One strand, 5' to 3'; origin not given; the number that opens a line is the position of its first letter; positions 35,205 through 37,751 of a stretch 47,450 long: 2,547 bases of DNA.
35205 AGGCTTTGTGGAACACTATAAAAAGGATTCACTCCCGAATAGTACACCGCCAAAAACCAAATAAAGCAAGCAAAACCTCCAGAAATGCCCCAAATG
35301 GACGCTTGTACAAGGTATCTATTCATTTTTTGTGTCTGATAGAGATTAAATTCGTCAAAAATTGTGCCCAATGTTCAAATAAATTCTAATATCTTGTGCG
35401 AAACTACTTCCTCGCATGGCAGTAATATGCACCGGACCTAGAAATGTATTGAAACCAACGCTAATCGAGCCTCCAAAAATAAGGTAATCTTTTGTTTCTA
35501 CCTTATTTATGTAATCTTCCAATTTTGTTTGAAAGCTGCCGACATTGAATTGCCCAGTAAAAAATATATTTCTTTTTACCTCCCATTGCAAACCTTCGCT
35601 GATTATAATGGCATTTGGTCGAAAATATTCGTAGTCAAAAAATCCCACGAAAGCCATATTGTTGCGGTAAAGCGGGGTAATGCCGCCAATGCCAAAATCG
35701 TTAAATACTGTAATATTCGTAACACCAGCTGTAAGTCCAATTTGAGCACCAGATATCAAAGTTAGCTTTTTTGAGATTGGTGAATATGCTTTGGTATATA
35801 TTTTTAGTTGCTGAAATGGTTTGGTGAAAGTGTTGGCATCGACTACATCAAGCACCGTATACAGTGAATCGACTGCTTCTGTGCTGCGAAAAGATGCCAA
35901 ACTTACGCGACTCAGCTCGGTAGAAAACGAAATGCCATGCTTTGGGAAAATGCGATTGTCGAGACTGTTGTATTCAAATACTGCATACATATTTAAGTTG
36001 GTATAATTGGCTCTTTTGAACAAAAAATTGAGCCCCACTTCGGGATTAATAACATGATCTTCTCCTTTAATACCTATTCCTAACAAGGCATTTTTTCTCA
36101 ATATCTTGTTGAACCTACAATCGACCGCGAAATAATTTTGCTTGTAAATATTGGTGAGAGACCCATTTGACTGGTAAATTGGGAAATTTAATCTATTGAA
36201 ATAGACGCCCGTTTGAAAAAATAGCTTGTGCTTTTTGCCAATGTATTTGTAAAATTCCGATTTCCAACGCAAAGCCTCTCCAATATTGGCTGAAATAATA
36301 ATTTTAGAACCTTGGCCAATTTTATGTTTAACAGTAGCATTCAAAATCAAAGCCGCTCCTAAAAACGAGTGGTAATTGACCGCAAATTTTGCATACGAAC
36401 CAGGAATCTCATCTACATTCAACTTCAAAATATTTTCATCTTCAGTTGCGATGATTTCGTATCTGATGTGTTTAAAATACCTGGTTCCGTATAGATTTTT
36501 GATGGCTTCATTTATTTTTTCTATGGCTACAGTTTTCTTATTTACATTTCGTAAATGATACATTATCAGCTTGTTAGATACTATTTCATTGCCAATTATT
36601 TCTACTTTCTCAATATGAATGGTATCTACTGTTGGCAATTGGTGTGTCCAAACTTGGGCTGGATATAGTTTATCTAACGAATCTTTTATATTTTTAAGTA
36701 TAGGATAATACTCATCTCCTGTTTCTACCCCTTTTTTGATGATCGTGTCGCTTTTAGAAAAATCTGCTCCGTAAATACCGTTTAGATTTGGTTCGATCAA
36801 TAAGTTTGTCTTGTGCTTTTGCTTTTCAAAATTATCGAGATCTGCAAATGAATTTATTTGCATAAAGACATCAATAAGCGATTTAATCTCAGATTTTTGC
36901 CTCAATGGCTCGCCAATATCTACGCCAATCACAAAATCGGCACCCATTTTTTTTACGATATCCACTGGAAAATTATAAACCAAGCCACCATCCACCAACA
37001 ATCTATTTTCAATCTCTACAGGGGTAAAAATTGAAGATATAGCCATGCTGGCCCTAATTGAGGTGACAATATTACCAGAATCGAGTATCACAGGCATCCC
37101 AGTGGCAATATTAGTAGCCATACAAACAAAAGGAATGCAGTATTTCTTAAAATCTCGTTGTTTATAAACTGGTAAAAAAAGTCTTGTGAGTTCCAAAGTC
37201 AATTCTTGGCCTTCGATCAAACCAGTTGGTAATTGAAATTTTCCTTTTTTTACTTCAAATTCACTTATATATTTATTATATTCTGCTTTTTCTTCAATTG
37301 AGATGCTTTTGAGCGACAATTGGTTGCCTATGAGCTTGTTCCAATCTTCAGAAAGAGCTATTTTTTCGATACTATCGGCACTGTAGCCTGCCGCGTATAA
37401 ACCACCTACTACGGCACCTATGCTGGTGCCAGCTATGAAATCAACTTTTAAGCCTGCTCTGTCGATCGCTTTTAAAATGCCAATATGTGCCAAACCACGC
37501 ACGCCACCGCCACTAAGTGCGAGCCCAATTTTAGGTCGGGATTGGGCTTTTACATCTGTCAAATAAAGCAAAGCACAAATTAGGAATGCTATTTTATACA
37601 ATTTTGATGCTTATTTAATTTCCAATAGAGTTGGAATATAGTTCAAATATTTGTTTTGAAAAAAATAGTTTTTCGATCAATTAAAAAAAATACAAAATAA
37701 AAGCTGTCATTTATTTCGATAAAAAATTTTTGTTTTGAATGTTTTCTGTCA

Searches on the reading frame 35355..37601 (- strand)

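Call 67: search_protein_families(library=ncbifam, proteins=[window:35355-37601:-], max_evalue=1e-10)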
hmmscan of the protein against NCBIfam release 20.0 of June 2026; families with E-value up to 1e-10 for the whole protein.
window:35355-37601:- (748 aa): 2 families
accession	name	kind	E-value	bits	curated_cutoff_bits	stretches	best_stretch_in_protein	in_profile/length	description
NF007623.0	PRK10279.1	equivalog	1.9e-29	102.8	272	2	145-231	96-182/301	patatin-like phospholipase RssA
TIGR03303.1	OM_YaeT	equivalog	1.1e-12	47.2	297.15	1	327-564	321-562/741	outer membrane protein assembly factor BamA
